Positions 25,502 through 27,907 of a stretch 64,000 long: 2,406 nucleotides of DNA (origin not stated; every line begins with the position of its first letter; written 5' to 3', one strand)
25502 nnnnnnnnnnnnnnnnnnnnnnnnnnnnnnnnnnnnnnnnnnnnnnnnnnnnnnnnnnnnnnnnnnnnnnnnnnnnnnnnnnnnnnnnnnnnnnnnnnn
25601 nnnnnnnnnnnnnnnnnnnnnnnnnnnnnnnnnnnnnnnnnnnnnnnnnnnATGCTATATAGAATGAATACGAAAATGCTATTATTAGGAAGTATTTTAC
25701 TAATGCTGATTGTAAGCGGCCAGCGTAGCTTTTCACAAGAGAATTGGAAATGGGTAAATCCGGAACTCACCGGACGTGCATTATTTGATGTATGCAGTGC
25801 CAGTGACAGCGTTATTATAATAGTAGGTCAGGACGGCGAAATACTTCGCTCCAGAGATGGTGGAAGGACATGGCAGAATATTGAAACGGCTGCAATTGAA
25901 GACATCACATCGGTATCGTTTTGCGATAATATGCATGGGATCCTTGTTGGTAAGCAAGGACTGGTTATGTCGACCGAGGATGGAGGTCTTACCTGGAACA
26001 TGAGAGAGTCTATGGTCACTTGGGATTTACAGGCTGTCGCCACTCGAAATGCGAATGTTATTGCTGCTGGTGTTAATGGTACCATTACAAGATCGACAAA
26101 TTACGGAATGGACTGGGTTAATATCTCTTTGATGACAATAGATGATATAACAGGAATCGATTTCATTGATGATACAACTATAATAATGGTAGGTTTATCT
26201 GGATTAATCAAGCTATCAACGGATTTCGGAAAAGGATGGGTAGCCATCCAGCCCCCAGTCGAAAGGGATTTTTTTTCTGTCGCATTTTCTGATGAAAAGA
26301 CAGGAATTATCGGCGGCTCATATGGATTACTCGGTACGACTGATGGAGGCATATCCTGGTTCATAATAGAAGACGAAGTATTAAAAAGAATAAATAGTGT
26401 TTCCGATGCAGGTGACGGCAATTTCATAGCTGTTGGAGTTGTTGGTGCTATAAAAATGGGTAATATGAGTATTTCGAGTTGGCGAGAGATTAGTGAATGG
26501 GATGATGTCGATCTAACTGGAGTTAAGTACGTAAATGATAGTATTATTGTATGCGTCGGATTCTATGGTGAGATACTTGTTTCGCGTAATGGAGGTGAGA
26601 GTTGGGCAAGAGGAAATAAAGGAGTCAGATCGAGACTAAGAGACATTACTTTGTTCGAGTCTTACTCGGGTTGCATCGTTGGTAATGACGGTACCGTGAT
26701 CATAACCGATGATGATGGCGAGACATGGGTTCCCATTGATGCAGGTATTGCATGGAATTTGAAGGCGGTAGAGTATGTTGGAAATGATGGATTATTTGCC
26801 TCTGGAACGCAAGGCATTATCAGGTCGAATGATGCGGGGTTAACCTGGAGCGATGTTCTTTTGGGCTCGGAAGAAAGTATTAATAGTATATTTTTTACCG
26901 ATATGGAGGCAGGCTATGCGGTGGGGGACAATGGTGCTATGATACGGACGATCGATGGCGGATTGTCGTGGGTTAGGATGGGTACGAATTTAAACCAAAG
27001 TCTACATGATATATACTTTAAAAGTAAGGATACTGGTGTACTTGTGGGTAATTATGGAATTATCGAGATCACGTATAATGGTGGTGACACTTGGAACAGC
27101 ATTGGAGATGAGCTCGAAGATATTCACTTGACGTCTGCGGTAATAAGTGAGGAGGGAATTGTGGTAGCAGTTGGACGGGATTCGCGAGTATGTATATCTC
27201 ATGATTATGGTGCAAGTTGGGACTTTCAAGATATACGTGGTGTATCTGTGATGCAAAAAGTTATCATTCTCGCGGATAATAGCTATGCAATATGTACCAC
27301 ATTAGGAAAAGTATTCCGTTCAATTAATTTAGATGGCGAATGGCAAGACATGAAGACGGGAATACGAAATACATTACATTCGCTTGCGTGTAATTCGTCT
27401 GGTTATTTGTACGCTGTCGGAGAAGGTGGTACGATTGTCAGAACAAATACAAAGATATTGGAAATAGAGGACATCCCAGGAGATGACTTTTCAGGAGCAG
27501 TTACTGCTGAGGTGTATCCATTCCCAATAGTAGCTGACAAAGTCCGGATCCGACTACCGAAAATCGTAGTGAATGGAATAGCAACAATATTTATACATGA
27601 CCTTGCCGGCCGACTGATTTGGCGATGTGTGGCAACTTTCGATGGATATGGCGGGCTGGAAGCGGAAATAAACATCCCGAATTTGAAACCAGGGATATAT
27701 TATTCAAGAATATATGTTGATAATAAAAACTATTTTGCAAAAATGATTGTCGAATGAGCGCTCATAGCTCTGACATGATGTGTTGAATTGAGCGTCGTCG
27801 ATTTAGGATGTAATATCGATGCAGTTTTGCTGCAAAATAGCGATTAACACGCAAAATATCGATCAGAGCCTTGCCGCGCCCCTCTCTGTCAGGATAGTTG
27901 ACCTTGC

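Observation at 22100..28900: Low-GC island with two paralogous BNR/Asp-box tandem-propeller T9SS cargos and two decayed ISL3 transposase remnants in direct orientation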

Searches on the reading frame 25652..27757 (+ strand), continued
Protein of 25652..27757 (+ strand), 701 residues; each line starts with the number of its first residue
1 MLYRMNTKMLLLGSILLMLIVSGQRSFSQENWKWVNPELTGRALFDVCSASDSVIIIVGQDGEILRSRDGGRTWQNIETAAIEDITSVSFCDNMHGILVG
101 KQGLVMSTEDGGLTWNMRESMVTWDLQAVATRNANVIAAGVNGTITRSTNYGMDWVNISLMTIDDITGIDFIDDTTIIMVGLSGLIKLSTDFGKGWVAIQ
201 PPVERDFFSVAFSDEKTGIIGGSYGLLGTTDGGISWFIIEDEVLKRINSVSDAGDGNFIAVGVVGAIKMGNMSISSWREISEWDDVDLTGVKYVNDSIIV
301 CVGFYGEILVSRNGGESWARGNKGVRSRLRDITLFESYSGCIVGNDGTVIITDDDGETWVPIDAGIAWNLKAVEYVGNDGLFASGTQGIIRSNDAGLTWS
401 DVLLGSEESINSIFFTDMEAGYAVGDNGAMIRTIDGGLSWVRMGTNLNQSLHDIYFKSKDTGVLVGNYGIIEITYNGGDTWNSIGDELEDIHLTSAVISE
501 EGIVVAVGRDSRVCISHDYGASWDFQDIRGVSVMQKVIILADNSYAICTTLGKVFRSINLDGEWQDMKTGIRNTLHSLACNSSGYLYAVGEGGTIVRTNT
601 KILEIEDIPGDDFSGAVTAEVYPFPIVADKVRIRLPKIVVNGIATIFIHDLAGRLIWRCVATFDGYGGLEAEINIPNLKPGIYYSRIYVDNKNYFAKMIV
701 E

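Call 45: predict_structure(alignment_id=A1)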
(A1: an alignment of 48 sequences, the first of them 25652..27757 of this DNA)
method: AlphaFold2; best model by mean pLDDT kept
length: 701 residues; sequences in the alignment: 48
mean_pLDDT: 89.2   pTM: 0.80
mean pLDDT of the five models: 89.2, 88.9, 88.6, 88.4, 87.6
residues with pLDDT >= 90: 477; 70-90: 169; 50-70: 35; < 50: 20
segments of 3 or more residues with pLDDT < 50: 24-29, 606-615
pLDDT, mean of each block of 10 residues (from residue 1): 65 84 51 91 97 97 96 92 95 98 96 95 95 97 96 93 96 97 97 95 95 95 92 92 79 90 89 77 86 96 96 93 93 89 97 91 95 89 96 93 87 95 96 94 91 96 95 94 83 95 94 92 89 95 94 92 85 96 93 94 57 55 84 73 80 80 64 84 86 83 86
secondary structure, 60 per line:
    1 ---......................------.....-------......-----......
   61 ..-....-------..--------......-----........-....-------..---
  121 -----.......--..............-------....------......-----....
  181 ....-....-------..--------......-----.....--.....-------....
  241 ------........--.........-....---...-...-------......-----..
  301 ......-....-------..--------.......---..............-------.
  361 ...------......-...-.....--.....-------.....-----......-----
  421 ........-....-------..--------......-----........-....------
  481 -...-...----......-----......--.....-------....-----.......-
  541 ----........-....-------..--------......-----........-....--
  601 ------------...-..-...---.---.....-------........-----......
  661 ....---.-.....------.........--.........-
elements in order (helices of 4 or more, strands of 3 or more residues): H4-25 E32-36 E44-49 E55-59 E64-67 E85-90 E96-100 E105-108 E126-132 E135-140 E144-148 E156-159 E166-171 E177-181 E186-189 E207-212 E218-222 E225-229 E237-240 E247-254 E257-262 E267-270 E278-280 E288-293 E299-303 E308-311 E329-335 E339-344 E348-352 E360-363 E370-375 E381-385 E388-392 E400-404 E410-415 E421-425 E430-433 E451-456 E462-466 E471-474 E482-484 E493-498 E504-509 E512-516 E524-527 E533-539 E545-549 E554-557 E575-580 E586-590 E595-598 E620-622 E630-634 E642-649 E655-664 E670-674 E681-689 E692-700

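Call 48: fold_search(model_id=the predicted structure, library=pdb)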
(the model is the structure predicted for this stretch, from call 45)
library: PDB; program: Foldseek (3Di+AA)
matches with E <= 10: 1962; with E <= 0.001: 1194
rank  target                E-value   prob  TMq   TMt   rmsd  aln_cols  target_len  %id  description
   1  2ymu_A                7.7e-20  1.00  0.42  0.48   9.8       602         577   14  Structure of a highly repetitive propeller structure (released 2012-10-17)
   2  3ott_B                5.3e-18  1.00  0.35  0.33  20.8       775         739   12  Crystal Structure of the extracellular domain of the putative one component system BT4673 from B. thetaiotaomicron (released 2011-08-10)
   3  5jwz_B                6.4e-18  1.00  0.53  0.52   8.2       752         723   12  Structure of a Putative Xyloglucanase from the Cellulolytic Bacteria Streptomyces sp. SirexAA-E (released 2016-06-01)
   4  6p2n                  6.6e-18  1.00  0.53  0.50   8.2       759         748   13  Crystal structure of Paenibacillus graminis GH74 (PgGH74) (released 2019-07-31)
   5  5jwz_A                7.0e-18  1.00  0.53  0.52   8.3       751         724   12  Structure of a Putative Xyloglucanase from the Cellulolytic Bacteria Streptomyces sp. SirexAA-E (released 2016-06-01)
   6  6p2l_A                7.6e-18  1.00  0.52  0.52   8.0       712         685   14  Crystal structure of Niastella koreensis GH74 (NkGH74) enzyme (released 2019-07-31)
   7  5fkt_B                9.1e-18  1.00  0.53  0.51   7.9       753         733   14  Unraveling the first step of xyloglucan degradation by the soil saprophyte Cellvibrio japonicus through the functional (released 2015-11-04)
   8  6p2o_A                1.3e-17  1.00  0.53  0.52   7.8       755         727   13  Crystal structure of Streptomyces rapamycinicus GH74 in complex with xyloglucan fragments XLLG and XXXG (released 2019-07-31)
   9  4a2m_D                1.7e-17  1.00  0.34  0.32  24.4       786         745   10  Structure of the periplasmic domain of the heparin and heparan sulphate sensing hybrid two component system BT4663 in  (released 2012-05-02)
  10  4a2m_B                1.8e-17  1.00  0.34  0.32  24.1       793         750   10  Structure of the periplasmic domain of the heparin and heparan sulphate sensing hybrid two component system BT4663 in  (released 2012-05-02)
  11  5fkq_B                2.1e-17  1.00  0.54  0.52   7.8       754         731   14  Unraveling the first step of xyloglucan degradation by the soil saprophyte Cellvibrio japonicus through the functional (released 2015-11-04)
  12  4a2l_D                3.0e-17  1.00  0.35  0.33  24.9       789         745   10  Structure of the periplasmic domain of the heparin and heparan sulphate sensing hybrid two component system BT4663 in  (released 2012-05-02)
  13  9d5n_CH               3.3e-17  1.00  0.50  0.56   8.0       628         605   12  48-nm doublet microtubule from Trichomonas vaginalis strain G3 (released 2025-05-14)
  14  2cn2_A                3.6e-17  1.00  0.53  0.52   7.7       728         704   14  Crystal Structures of Clostridium thermocellum Xyloglucanase (released 2006-05-22)
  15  2cn3_A                3.7e-17  1.00  0.52  0.51   7.7       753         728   14  Crystal Structures of Clostridium thermocellum Xyloglucanase (released 2006-05-22)
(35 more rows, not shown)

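Call 53: find_encoding_contigs(protein=P0150, flank=10000, max_places=4)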
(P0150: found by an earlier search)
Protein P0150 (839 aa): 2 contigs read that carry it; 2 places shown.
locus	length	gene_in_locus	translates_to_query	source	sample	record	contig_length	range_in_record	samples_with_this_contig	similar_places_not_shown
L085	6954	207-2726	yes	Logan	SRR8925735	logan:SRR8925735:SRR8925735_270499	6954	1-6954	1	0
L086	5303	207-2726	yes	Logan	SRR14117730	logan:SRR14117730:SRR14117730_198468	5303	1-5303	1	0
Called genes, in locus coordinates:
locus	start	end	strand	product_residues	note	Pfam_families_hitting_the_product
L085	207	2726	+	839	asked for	PF09976:TPR_21 (faint), PF07719:TPR_2 (faint), PF13174:TPR_6 (faint), PF13181:TPR_8 (faint), PF13428:TPR_14 (faint), PF13432:TPR_16 (faint), PF14559:TPR_19 (faint), PF13424:TPR_12, +3 more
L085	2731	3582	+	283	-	PF00970:FAD_binding_6 (weak), PF10418:DHODB_Fe-S_bind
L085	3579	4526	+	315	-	PF01180:DHO_dh, PF01207:Dus, PF00977:His_biosynth (weak), PF03060:NMO (weak)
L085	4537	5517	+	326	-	PF01571:GCV_T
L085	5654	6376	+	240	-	PF00106:adh_short, PF08659:KR (weak), PF13561:adh_short_C2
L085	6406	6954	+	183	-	?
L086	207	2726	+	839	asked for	PF09976:TPR_21 (faint), PF07719:TPR_2 (faint), PF13174:TPR_6 (faint), PF13181:TPR_8 (faint), PF13428:TPR_14 (faint), PF13432:TPR_16 (faint), PF14559:TPR_19 (faint), PF13424:TPR_12, +3 more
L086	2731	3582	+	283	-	PF00970:FAD_binding_6 (weak), PF10418:DHODB_Fe-S_bind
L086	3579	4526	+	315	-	PF01180:DHO_dh, PF01207:Dus, PF00977:His_biosynth (weak), PF03060:NMO (weak)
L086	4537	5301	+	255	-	?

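Call 72: search_solved_structures(query=A1, max_evalue=1)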
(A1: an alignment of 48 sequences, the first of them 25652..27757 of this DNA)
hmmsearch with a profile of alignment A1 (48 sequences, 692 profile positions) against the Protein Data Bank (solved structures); distinct sequences matched with E-value up to 1: 52.
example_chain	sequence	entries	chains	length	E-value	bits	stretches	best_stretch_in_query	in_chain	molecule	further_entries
8am5_S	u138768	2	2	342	1.6e-44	155.1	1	63-343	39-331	Photosystem II assembly lipoprotein Ycf48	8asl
5ojp_A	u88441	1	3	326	1.5e-42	148.5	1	64-343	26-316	Ycf48-like protein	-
2xbg_A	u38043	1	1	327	3.2e-42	147.5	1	63-343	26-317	YCF48-LIKE PROTEIN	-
5ojr_A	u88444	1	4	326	3.2e-42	147.5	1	63-343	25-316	Ycf48-like protein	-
5oj5_A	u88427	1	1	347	4e-42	147.2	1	64-343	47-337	Ycf48-like protein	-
5oj3_A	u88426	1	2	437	3.3e-31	111.1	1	60-343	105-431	Photosystem II stability/assembly factor HCF136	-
2cn3_A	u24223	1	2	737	1.1e-21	79.6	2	175-358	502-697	BETA-1,4-XYLOGLUCAN HYDROLASE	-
2cn2_A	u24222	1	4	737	1.2e-21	79.5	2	175-358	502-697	BETA-1,4-XYLOGLUCAN HYDROLASE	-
6fhp_A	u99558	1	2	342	3e-13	51.7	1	171-398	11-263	Dispase autolysis-inducing protein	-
5fzp_A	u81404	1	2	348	4e-13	51.3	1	171-398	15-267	DISPASE AUTOLYSIS-INDUCING PROTEIN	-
8glk_D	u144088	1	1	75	2e-09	39.1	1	612-690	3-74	Endonuclease I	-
8glj_D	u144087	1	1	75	2.5e-09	38.8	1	611-691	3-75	Por secretion system C-terminal sorting domain-containing protein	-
3b7f_A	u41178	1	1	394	4e-09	38.1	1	258-316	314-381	Glycosyl hydrolase, BNR repeat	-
6ffy_A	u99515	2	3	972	1.1e-07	33.3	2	213-319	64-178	VPS10 domain-containing receptor SorCS2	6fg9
7kn8_A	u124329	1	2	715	9.3e-07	30.3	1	178-271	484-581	Cellulase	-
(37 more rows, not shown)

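Call 96: find_encoding_contigs(protein=P0021, flank=8000, max_places=2)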
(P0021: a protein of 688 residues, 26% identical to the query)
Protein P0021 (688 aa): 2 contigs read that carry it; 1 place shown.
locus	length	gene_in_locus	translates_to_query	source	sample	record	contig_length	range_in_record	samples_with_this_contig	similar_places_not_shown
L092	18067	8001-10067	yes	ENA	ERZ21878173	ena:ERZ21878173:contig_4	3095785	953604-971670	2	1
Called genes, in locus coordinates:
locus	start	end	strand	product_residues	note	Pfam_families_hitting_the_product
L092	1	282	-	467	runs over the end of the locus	-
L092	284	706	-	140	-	-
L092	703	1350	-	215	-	PF01510:Amidase_2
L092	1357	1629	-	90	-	-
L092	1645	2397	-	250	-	-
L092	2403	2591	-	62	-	-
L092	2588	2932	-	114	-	-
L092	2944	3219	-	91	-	-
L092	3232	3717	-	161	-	PF07030:Phage_Mu_Gp36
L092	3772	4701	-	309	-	-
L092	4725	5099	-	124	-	PF09956:Phage_cement_2 (weak)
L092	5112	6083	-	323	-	-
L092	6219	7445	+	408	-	PF06074:Portal_Mu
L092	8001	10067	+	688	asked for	PF14870:PSII_BNR, PF02012:BNR (faint), PF15902:Sortilin-Vps10 (faint), PF14870:PSII_BNR, PF18962:Por_Secre_tail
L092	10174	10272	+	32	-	-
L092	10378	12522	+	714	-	-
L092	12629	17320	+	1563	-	PF08126:Propeptide_C25 (weak), PF01364:Peptidase_C25, PF18962:Por_Secre_tail (weak)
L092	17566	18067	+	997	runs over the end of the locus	PF04313:HSDR_N (faint), PF02384:N6_Mtase, PF20473:MmeI_Mtase, PF07669:Eco57I, PF12950:TaqI_C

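Call 98: search_protein_families(library=pfam, proteins=[L092:10378-12522:+], max_evalue=0.1)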
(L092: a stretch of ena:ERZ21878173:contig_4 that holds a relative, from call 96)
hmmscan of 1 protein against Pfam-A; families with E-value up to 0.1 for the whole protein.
L092:10378-12522:+ (714 aa): 6 families
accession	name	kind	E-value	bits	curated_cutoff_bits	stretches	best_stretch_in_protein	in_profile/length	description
PF14870.12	PSII_BNR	-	3e-63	214.3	27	5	301-417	21-141/303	Photosynthesis system II assembly factor YCF48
PF15902.12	Sortilin-Vps10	-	3.9e-22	79.1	33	3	364-418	5-62/446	Sortilin, neurotensin receptor 3,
PF02012.26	BNR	-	2.8e-09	36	27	0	405-414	2-11/12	BNR/Asp-box repeat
PF18962.6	Por_Secre_tail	-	1.4e-08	35.4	27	1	636-710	2-73/75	Secretion system C-terminal sorting domain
PF13860.13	FlgD_ig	-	0.034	14.6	27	1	656-694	25-68/79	FlgD Ig-like domain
PF17519.7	DUF5444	-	0.094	13.2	25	0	460-476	19-35/62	Family of unknown function (DUF5444)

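Call 101: search_protein_families(library=phrogs, proteins=[window:25664-27757:+], max_evalue=0.001)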
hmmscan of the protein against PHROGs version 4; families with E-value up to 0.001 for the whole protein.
window:25664-27757:+ (697 aa): 1 family
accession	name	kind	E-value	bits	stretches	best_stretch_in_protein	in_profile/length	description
phrog_8700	-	unknown function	1.1e-14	54.7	1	364-519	237-409/453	-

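Call 102: search_protein_families(library=padloc, proteins=[window:25664-27757:+], max_evalue=0.001)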
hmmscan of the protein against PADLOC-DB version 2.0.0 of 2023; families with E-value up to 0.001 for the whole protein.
window:25664-27757:+ (697 aa): 0 families

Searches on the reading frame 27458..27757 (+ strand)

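Call 70: search_protein_families(library=ncbifam, proteins=[window:27458-27757:+], max_evalue=0.01)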
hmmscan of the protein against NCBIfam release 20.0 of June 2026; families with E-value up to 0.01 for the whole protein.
window:27458-27757:+ (99 aa): 4 families
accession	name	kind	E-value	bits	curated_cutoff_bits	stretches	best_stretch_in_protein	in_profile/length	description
TIGR04183.1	Por_Secre_tail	domain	2e-06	27.7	23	1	19-98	1-71/72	T9SS type A sorting domain-containing protein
NF052323.1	T9SSA_dep_M6i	equivalog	3.8e-05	21.8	600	1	20-98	961-1037/1043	T9SS-dependent M6-like inactivated metalloprotease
NF050177.1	TapA_OM_Porphy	equivalog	0.00031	19.6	500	1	18-99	472-544/544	TapA/TapC family T9SS-dependent outer membrane protein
NF038113.1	T9SSA_dep_M36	equivalog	0.0012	17.1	885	1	16-98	792-868/869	T9SS-dependent M36 family metallopeptidase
